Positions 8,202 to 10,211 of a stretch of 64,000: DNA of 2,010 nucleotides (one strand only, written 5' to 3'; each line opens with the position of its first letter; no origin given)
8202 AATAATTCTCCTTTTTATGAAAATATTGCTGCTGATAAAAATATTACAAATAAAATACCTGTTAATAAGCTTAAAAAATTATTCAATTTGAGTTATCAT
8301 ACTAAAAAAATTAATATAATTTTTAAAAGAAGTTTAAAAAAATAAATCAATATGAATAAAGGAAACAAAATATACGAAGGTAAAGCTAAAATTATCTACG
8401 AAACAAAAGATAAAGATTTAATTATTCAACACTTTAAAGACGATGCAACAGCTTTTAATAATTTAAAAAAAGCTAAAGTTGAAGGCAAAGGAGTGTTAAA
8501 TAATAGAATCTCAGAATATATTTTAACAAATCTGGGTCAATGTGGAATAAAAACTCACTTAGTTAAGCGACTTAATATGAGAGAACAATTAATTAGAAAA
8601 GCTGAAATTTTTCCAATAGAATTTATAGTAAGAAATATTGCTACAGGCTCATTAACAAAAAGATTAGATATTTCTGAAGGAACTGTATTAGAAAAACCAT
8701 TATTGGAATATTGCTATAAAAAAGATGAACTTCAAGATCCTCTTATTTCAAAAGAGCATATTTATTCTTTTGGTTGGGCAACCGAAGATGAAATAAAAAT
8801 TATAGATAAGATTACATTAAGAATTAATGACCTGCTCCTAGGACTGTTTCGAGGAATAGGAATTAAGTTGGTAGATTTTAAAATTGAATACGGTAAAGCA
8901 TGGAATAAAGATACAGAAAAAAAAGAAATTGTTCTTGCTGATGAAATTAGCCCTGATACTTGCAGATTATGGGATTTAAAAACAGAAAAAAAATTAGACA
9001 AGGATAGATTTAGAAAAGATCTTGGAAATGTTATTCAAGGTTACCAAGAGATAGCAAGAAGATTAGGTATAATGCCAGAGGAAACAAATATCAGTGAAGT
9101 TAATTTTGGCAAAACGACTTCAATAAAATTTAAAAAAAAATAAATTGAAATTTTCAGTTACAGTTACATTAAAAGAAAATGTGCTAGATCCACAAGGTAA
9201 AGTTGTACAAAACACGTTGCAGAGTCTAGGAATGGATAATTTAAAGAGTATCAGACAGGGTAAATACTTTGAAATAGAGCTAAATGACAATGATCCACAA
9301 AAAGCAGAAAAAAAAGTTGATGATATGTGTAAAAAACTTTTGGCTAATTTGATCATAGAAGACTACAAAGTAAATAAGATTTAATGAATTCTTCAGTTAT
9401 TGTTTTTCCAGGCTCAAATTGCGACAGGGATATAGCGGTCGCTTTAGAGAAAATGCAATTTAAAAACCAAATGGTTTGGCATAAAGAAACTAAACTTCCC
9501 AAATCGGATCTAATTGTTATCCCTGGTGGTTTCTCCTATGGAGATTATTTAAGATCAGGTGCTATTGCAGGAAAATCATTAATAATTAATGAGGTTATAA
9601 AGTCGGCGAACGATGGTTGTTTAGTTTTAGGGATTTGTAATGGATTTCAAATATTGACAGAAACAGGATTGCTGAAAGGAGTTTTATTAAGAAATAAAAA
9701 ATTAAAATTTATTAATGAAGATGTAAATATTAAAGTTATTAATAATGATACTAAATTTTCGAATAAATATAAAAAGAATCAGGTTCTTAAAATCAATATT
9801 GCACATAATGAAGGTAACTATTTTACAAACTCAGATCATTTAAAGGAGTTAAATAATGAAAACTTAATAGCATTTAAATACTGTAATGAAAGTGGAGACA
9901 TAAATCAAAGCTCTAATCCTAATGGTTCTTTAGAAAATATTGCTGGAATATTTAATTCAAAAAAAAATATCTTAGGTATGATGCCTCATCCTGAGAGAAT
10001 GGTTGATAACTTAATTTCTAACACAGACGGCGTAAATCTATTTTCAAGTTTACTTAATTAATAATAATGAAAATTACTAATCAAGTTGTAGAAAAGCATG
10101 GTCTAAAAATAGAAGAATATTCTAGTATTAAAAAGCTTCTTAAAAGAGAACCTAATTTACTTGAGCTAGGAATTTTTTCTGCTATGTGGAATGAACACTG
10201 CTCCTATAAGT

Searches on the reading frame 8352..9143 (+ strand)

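Call 84: search_protein_families(library=pfam, max_evalue=1e-10, proteins=[window:8352-9143:+])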
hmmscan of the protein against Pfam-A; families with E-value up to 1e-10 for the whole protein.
window:8352-9143:+ (263 aa): 1 family
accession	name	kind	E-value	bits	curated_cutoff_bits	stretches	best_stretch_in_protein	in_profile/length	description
PF01259.24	SAICAR_synt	-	9.7e-82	274.7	20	1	6-237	1-232/233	SAICAR synthetase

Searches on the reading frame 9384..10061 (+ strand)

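Call 84: search_protein_families(library=pfam, max_evalue=1e-10, proteins=[window:9384-10061:+])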
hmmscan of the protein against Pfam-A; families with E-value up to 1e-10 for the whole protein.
window:9384-10061:+ (225 aa): 1 family
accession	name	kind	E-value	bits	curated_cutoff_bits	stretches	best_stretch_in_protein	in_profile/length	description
PF13507.12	GATase_5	-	2.5e-42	145.2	27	1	4-213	5-236/260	CobB/CobQ-like glutamine amidotransferase domain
